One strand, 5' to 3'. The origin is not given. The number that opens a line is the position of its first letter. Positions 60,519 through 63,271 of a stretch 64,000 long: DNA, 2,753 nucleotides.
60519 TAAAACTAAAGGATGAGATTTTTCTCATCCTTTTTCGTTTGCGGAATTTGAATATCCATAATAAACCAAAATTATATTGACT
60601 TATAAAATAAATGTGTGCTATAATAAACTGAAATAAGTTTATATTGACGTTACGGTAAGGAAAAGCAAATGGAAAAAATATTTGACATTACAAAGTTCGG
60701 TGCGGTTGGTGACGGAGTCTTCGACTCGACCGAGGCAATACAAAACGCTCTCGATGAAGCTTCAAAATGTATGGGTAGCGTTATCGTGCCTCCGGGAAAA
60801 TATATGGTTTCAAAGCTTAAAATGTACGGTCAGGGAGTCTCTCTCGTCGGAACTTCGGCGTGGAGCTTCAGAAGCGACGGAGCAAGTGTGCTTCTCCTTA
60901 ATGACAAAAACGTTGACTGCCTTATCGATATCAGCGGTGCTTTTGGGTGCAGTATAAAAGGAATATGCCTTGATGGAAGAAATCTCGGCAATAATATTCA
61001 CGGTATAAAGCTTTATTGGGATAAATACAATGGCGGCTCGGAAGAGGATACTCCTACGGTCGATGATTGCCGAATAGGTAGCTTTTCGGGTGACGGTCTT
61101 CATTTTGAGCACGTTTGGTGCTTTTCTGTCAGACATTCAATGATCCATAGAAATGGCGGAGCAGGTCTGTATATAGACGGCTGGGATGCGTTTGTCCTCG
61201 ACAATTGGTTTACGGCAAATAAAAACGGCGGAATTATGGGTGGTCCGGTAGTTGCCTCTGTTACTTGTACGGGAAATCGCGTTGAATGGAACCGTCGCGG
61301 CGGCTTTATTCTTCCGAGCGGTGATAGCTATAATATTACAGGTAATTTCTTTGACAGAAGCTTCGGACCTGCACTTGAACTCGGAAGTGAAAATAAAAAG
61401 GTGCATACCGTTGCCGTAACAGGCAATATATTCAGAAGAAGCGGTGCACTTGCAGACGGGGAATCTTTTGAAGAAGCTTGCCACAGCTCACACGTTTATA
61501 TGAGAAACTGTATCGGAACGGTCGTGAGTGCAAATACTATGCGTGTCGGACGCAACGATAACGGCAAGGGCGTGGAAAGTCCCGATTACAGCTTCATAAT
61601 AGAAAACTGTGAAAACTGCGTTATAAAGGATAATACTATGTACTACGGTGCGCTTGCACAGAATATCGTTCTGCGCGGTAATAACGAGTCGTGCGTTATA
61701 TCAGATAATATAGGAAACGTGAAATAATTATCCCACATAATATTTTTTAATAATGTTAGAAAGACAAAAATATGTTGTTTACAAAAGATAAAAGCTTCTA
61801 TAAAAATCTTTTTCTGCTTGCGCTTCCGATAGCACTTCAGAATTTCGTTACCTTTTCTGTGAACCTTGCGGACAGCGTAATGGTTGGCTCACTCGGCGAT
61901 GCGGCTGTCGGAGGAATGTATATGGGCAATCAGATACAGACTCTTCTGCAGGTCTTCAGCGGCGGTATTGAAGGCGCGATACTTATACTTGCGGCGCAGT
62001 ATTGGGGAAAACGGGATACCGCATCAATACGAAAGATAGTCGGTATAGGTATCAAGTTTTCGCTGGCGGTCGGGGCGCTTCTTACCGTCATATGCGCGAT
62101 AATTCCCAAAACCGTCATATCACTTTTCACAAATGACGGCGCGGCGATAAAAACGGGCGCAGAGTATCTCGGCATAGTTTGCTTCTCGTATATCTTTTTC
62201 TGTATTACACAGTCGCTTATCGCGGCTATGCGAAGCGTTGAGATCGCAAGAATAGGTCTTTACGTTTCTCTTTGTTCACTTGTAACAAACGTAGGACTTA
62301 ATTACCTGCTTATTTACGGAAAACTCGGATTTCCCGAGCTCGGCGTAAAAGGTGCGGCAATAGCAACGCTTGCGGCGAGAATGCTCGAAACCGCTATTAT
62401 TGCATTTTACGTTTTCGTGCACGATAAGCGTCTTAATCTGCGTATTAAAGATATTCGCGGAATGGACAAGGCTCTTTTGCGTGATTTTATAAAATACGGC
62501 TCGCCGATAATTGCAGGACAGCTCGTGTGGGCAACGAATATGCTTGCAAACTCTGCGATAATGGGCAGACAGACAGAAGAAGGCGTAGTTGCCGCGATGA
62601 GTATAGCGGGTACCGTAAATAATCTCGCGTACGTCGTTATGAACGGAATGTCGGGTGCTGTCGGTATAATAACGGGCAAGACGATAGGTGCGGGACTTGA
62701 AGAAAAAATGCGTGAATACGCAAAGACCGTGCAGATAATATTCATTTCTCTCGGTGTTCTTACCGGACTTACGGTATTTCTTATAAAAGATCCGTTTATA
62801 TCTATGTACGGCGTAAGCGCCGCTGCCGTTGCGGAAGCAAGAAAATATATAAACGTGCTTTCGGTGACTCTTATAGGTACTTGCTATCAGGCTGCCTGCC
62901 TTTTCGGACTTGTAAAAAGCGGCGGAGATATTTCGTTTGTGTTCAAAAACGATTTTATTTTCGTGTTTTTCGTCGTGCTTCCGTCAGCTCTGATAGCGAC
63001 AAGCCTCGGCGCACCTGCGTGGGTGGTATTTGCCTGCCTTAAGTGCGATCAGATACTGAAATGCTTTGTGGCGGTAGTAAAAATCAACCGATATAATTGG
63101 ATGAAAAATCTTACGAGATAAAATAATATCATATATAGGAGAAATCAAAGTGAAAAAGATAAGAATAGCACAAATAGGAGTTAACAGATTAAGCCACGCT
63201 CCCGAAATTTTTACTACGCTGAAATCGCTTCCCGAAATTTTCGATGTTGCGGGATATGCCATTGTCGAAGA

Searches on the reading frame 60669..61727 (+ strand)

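Call 3: search_protein_families(library=pfam, proteins=[window:60669-61727:+])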
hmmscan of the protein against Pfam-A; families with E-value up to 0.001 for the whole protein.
window:60669-61727:+ (352 aa): 3 families
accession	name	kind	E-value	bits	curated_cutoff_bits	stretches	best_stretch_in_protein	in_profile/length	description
PF12708.12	Pect-lyase_RHGA_epim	-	2e-11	44.6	27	1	5-70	2-69/213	Rhamnogalacturonase A/epimerase, pectate lyase-like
PF13229.12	Beta_helix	-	9e-10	38.8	25.9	2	107-189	56-142/158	Right handed beta helix region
PF05048.19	NosD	-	1.1e-07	32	23.6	1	137-241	34-136/212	Periplasmic copper-binding protein (NosD)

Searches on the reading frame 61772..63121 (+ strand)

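Call 3: search_protein_families(library=pfam, proteins=[window:61772-63121:+])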
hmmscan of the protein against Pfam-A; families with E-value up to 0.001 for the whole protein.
window:61772-63121:+ (449 aa): 1 family
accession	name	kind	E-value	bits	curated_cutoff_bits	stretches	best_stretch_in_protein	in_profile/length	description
PF01554.23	MatE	-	1.9e-44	151.7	24.9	2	19-179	1-161/161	MatE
